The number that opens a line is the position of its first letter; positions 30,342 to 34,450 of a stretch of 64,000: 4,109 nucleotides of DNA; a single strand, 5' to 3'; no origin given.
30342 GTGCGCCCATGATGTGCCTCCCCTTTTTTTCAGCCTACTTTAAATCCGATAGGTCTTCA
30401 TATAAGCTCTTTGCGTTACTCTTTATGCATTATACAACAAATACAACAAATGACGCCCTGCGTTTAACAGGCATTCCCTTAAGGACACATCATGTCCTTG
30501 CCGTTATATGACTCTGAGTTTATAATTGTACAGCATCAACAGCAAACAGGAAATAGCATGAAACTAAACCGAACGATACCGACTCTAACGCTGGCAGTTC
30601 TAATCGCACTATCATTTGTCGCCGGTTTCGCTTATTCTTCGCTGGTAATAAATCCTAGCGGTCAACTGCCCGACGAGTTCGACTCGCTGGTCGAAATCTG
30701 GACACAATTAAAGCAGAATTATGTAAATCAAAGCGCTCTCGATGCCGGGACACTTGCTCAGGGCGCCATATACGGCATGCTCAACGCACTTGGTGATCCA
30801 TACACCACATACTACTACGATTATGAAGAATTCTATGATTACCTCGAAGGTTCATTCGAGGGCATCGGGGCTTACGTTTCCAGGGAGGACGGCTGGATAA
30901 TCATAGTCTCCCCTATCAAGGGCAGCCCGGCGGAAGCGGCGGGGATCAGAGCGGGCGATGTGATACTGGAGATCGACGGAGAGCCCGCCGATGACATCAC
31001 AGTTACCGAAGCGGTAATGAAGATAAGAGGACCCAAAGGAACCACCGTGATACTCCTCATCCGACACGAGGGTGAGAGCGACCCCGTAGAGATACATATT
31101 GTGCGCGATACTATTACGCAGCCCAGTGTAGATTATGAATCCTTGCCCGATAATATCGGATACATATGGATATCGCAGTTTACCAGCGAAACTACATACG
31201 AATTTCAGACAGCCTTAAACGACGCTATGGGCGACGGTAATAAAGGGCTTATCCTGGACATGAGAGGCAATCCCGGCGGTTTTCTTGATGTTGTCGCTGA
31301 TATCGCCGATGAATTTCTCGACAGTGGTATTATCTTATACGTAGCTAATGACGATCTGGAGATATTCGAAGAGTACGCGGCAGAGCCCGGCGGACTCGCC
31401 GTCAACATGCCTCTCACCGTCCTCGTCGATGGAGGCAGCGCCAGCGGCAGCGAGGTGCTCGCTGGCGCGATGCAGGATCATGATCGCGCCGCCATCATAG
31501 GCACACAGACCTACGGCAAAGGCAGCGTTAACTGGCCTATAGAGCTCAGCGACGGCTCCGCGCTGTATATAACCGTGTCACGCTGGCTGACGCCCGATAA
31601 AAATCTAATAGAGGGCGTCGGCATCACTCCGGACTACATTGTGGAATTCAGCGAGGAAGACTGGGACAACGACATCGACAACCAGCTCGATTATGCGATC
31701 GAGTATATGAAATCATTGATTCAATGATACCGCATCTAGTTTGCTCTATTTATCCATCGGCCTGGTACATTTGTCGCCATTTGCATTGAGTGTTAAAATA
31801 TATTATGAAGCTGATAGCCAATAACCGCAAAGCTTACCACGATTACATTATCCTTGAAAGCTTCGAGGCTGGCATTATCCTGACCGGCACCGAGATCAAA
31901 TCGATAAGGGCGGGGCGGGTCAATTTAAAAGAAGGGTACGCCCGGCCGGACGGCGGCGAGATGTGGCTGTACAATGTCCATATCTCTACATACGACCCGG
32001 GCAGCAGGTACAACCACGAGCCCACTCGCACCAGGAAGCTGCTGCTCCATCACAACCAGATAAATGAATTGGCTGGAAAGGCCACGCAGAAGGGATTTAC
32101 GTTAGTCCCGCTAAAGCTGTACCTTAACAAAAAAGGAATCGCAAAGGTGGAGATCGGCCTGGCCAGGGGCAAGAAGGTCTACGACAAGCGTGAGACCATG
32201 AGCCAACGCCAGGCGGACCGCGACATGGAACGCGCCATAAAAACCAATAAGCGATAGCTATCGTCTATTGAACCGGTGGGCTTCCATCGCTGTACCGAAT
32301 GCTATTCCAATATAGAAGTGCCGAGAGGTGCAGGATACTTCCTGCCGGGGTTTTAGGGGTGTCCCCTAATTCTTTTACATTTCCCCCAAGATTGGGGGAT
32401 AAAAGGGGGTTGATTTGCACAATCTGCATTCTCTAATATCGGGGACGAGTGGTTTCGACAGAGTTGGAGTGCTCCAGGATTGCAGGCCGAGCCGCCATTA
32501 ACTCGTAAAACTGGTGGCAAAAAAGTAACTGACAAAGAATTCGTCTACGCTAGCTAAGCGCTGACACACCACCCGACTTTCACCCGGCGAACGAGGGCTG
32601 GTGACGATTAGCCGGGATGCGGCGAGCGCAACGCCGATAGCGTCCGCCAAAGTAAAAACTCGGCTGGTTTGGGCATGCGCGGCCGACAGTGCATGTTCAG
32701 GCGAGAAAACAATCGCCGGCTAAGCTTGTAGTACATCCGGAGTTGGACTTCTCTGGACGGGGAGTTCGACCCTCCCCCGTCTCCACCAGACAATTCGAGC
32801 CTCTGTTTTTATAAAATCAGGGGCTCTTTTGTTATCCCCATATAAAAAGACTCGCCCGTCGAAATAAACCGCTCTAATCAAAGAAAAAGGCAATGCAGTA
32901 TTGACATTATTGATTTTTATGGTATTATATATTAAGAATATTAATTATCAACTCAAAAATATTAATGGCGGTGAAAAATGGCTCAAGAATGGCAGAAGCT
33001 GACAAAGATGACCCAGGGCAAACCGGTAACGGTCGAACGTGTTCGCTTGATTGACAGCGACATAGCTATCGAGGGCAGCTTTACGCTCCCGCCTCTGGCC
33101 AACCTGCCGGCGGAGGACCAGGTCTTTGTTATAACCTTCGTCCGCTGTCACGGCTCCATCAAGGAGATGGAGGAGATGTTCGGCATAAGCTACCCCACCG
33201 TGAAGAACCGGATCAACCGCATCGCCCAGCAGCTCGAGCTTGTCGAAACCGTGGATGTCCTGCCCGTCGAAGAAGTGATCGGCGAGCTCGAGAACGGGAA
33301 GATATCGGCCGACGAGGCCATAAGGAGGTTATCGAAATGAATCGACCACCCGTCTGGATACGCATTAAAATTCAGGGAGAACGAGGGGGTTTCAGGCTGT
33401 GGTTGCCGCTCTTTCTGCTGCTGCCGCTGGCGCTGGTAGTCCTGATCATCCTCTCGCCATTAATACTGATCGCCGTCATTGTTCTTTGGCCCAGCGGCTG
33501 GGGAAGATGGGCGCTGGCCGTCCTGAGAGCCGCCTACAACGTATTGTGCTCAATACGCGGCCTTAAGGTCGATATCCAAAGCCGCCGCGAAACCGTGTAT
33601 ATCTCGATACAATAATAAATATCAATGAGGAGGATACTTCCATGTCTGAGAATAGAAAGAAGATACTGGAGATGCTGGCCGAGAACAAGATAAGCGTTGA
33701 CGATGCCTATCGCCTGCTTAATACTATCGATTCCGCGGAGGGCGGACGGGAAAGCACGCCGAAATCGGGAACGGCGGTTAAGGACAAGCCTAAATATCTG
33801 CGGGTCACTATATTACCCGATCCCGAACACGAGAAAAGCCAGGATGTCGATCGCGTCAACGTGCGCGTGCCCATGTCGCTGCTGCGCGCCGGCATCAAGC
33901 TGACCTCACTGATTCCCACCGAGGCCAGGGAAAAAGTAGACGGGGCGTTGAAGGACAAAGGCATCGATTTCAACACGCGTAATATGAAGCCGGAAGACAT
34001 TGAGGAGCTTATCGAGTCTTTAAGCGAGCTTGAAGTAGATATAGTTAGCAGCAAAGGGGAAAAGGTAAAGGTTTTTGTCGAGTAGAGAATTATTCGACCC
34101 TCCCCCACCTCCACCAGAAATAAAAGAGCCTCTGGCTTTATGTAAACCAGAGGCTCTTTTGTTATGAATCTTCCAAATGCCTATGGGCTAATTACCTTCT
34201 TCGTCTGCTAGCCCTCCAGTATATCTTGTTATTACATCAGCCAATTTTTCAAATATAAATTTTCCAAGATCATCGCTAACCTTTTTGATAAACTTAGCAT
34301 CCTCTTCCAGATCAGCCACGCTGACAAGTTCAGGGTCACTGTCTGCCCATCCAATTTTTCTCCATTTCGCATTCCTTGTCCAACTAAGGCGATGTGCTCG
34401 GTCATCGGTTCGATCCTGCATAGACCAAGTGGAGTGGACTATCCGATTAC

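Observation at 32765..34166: Duplicated tmRNA 3' end plus terminator brackets a 1.3-kb DUF2089 cassette (att-like remnant at ssrA)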

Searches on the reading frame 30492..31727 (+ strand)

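Call 7: search_protein_families(library=pfam, proteins=[window:30492-31727:+], max_evalue=0.01)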
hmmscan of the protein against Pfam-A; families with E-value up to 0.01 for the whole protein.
window:30492-31727:+ (411 aa): 5 families
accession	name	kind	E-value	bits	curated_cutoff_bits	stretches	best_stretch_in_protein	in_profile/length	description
PF03572.23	Peptidase_S41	-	1.3e-48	165.2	24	1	221-384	1-165/165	Peptidase family S41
PF17820.7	PDZ_6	-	3.2e-14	52.8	27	1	137-191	1-53/54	PDZ domain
PF00595.29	PDZ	-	2.8e-12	47.3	23.2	1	125-190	12-80/81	PDZ domain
PF13180.12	PDZ_2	-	5.6e-11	43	27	1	125-202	3-79/80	PDZ domain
PF22694.1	CtpB_N-like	-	4.5e-07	30.7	27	1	61-107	36-80/85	Activating protease CtpB N-terminal domain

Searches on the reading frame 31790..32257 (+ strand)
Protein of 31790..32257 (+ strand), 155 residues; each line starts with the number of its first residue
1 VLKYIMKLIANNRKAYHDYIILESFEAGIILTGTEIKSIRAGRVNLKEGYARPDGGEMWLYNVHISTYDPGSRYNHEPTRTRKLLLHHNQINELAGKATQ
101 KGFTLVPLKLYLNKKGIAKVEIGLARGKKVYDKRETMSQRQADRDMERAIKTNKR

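Call 7: search_protein_families(library=pfam, proteins=[window:31790-32257:+], max_evalue=0.01)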
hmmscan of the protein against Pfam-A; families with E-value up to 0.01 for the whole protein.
window:31790-32257:+ (155 aa): 1 family
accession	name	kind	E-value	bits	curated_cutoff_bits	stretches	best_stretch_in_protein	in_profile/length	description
PF01668.23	SmpB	-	5.8e-61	205.1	27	1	9-151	1-142/143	SmpB protein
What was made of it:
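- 31805..32257 (+): smpB, the tmRNA partner gene, directly upstream of ssrA. It served as the anchor for fetching related loci. PF01668 SmpB, E 5.8e-61 (call 7).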

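Call 14: find_encoding_contigs(protein=window:31790-32257:+, flank=10000, max_places=10)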
Protein window:31790-32257:+ (155 aa): no gene with exactly this product is on record in the collection.
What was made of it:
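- Tried and rejected: An exact-sequence look-up of my 155-aa SmpB ORF failed because the called gene starts five codons later (call 14).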

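Call 16: find_related_loci(query=window:31790-32257:+, collection=genome_contigs, flank=10000)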
Query window:31790-32257:+ (155 aa) in genome_contigs; peptide patterns used: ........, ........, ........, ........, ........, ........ (x = any residue, [..] = any of these).
600 stretches matched a pattern (row limit reached: there are more); 430 encode a relative of the query (tblastn E <= 1e-3); the best 80 are kept; 80 distinct loci.
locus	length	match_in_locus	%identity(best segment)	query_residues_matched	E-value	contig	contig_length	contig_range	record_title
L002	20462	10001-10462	93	1-154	9e-95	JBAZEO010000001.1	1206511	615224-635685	MAG: Dehalococcoidia bacterium isolate SO_2017_LW3_128 NODE_3_length_1206511_cov_6.257372_LW162_2017, whole genome shotg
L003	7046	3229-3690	86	1-153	5e-87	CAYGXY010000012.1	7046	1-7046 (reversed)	MAG TPA_asm: uncultured Dehalococcoidales bacterium isolate ERP119294_co2_461 genome assembly, contig: k141_1616571, who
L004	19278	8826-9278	80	1-152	2e-80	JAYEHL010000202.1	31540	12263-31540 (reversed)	MAG: Chloroflexota bacterium isolate MAG219 MAG219_202, whole genome shotgun sequence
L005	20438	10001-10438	64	9-155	3e-63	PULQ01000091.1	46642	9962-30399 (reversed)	MAG: Dehalococcoidia bacterium isolate B1Sed10_42R1 B1-Sed10-C443, whole genome shotgun sequence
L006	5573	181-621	66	8-155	2e-62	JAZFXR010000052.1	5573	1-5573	MAG: Dehalococcoidia bacterium isolate BS4bin.6 BS4bin.6_52, whole genome shotgun sequence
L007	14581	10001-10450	66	7-155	5e-62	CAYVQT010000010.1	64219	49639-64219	MAG TPA_asm: uncultured Dehalococcoidia bacterium isolate binchicken_co334_130 genome assembly, contig: NODE_628_length_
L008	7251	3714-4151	62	9-155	2e-61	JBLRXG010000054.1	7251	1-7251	MAG: Dehalococcoidia bacterium isolate TamC05-31 NODE_54_length_7251_cov_2.984527, whole genome shotgun sequence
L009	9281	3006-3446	64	8-155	2e-61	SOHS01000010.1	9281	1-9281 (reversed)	MAG: Dehalococcoidia bacterium isolate E26_bin16 NODE_340_length_9281_cov_36.332647, whole genome shotgun sequence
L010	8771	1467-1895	65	8-151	3e-61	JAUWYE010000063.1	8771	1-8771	MAG: Dehalococcoidia bacterium isolate CSMAG_2702 CSMAG_2702_k141_279677_length_8771_cov_26.9333, whole genome shotgun s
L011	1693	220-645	67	9-151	4e-63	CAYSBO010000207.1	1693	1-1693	MAG TPA_asm: uncultured Dehalococcoidales bacterium isolate SRP319275_co2_15 genome assembly, contig: NODE_112934_length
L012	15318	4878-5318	64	8-155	6e-61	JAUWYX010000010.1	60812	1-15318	MAG: Dehalococcoidia bacterium isolate CSMAG_2721 CSMAG_2721_k141_827584_length_60812_cov_94.9659, whole genome shotgun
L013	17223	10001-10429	68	7-150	1e-60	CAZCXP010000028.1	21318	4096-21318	MAG TPA_asm: uncultured Dehalococcoidia bacterium isolate binchicken_co89_461 genome assembly, contig: NODE_4241_length_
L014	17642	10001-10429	65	8-151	1e-60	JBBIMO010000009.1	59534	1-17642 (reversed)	MAG: Chloroflexota bacterium isolate BQS170218_bin_234 NODE_359_length_59534_cov_7.285748, whole genome shotgun sequence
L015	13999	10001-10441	64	8-155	2e-60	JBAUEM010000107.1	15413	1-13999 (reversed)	MAG: Dehalococcoidia bacterium isolate MFD13097_ilm_asm_bin13 k127_409408, whole genome shotgun sequence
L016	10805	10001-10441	63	8-155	4e-60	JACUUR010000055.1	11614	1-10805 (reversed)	MAG: Dehalococcoidia bacterium isolate Kmv36 NODE_2720_length_11614_cov_13.885111, whole genome shotgun sequence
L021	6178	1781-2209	65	8-151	5e-60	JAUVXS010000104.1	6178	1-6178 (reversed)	MAG: Dehalococcoidia bacterium isolate CSMAG_1222 CSMAG_1222_k141_592513_length_6178_cov_6.0376, whole genome shotgun se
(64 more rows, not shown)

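Call 52: search_protein_families(library=pfam, proteins=[L004:10017-12845:+, L004:12864-13277:+], max_evalue=0.001)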
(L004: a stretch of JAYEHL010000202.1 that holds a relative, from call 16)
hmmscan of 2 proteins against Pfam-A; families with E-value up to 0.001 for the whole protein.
L004:10017-12845:+ (942 aa): 8 families
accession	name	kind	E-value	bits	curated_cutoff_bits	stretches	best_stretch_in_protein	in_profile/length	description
PF02518.31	HATPase_c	-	4.8e-26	91.8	26.4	1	803-931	2-110/111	Histidine kinase-, DNA gyrase B-, and HSP90-like ATPase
PF00512.31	HisKA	-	1.7e-22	79.7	26.9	1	688-756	1-66/66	His Kinase A (phospho-acceptor) domain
PF13426.13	PAS_9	-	6.7e-20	71.7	27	2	98-203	2-103/103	PAS domain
PF08448.16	PAS_4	-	4.1e-18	66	23.1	1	93-205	1-109/110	PAS fold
PF13188.13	PAS_8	-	8.1e-17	60.9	21.8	1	87-133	1-47/65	PAS domain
PF00989.32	PAS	-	7.3e-10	39.3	22.6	1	217-256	2-41/113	PAS fold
PF12860.13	PAS_7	-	5.7e-07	30.1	27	0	633-655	93-115/115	PAS fold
PF13185.12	GAF_2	-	1.5e-06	28.9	28.6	1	378-515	4-136/136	GAF domain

L004:12864-13277:+ (137 aa): 1 family
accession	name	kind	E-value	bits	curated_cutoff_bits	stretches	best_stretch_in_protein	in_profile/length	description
PF00072.30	Response_reg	-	6.6e-25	87.9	30.2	1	11-121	1-109/111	Response regulator receiver domain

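Call 71: search_protein_families(library=pfam, proteins=[L015:10984-12270:+, L015:12603-13160:-, L012:5862-6143:+, L021:2719-2931:+, L021:3052-3480:-], max_evalue=0.001)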
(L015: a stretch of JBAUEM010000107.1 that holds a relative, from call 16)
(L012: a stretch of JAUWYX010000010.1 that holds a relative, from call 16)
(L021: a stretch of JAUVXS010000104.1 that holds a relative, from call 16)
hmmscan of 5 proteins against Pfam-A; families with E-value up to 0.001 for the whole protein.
L015:10984-12270:+ (428 aa): 1 family
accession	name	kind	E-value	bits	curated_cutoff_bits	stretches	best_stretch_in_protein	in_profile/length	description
PF07603.17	Lcl_C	-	1.3e-47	161.3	34.9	2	261-374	1-99/117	Lcl C-terminal domain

L015:12603-13160:- (185 aa): 0 families

L012:5862-6143:+ (93 aa): 0 families

L021:2719-2931:+ (70 aa): 0 families

L021:3052-3480:- (142 aa): 2 families
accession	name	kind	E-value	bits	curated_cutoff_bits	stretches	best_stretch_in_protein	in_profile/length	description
PF10882.14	bPH_5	-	0.00018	22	22.5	0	103-139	64-99/100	Bacterial PH domain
PF06713.17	bPH_4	-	0.00079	19.9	22.9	0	63-138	5-72/74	Bacterial PH domain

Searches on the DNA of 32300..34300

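Call 13: search_rna_families(source=window, start=32300, end=34300, threshold=evalue, max_evalue=10, show_alignments=1)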
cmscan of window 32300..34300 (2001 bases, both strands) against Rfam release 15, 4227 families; matches with E-value up to 10: 10.
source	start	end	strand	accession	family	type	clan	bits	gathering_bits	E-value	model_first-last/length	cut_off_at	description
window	32441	32788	+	RF00023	tmRNA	Gene;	CL00001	135.9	47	1.6e-54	1-374/374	no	transfer-messenger RNA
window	32792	32940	-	RF02618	SSRC34_2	Gene; sRNA;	-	26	48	0.17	1-125/125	no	Streptococcus sRNA 34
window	34120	34273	-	RF00515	PyrR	Cis-reg;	-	25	54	1.1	1-115/115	no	PyrR binding site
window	32779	32840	+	RF02362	Yfr10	Gene; sRNA;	-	24.9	43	0.71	1-78/78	no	Cyanobacterial functional RNA 10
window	34109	34163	+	RF02386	sau-19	Gene; sRNA;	-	22.7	80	0.43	1-75/75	no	Staphylococcus sRNA sau-19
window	34118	34164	+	RF00906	MIR1120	Gene; miRNA;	-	21.2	86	0.49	18-70/87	no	MIR1120/MIR1122 microRNA precursor family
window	34013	34163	+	RF00515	PyrR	Cis-reg;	-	20.1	54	9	1-115/115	no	PyrR binding site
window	34115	34201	-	RF02053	STnc430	Gene; sRNA;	-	18.6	47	8.1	1-162/162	no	Enterobacterial sRNA STnc430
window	32781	32833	+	RF02386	sau-19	Gene; sRNA;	-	18.5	80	5.6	1-75/75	no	Staphylococcus sRNA sau-19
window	32727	33006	+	RF04321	tmRNA_permuted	Gene;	-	13.8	47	4.7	1-213/213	no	permuted transfer-messenger RNA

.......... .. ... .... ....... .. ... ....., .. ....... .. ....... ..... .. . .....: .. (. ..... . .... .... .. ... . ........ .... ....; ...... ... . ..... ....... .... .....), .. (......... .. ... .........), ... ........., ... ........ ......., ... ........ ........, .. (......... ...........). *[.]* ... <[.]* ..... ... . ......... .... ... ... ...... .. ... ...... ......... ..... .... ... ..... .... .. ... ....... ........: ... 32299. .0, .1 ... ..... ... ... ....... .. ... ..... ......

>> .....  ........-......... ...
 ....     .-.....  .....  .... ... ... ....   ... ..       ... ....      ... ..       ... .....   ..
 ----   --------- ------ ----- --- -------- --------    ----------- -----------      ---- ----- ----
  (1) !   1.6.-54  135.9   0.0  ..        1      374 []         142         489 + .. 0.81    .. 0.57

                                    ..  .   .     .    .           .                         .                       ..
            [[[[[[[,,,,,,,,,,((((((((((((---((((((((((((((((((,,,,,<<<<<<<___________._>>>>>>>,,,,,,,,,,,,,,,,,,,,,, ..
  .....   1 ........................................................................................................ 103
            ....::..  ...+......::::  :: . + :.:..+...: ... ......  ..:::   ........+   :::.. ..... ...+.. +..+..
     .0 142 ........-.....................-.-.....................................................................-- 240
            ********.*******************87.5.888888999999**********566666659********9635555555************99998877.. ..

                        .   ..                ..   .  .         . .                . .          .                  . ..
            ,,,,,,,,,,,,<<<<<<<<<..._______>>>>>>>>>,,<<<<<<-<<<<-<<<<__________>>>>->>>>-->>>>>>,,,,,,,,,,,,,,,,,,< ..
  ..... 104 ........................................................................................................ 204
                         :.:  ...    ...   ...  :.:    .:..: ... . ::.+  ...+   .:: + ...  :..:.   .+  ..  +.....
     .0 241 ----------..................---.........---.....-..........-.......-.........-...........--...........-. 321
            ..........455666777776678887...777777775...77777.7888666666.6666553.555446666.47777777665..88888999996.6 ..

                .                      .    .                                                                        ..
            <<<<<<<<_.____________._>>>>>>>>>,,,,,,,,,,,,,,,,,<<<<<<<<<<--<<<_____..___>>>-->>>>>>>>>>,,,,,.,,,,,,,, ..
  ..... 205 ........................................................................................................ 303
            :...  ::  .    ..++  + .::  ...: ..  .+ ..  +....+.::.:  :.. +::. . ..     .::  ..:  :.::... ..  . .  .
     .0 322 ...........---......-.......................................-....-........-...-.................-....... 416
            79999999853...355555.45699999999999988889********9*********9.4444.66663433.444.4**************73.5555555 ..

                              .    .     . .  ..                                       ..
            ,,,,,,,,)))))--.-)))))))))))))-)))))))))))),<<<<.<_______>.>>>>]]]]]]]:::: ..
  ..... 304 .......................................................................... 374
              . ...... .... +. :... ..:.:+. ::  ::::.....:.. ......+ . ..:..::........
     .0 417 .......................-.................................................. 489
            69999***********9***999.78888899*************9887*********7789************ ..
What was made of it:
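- Checked: The repeat starts exactly at the first base of the T-loop (call 13 alignment).
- Its left edge is the first base of the T-loop (call 13). No Rfam family matches it beyond chance (call 13).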
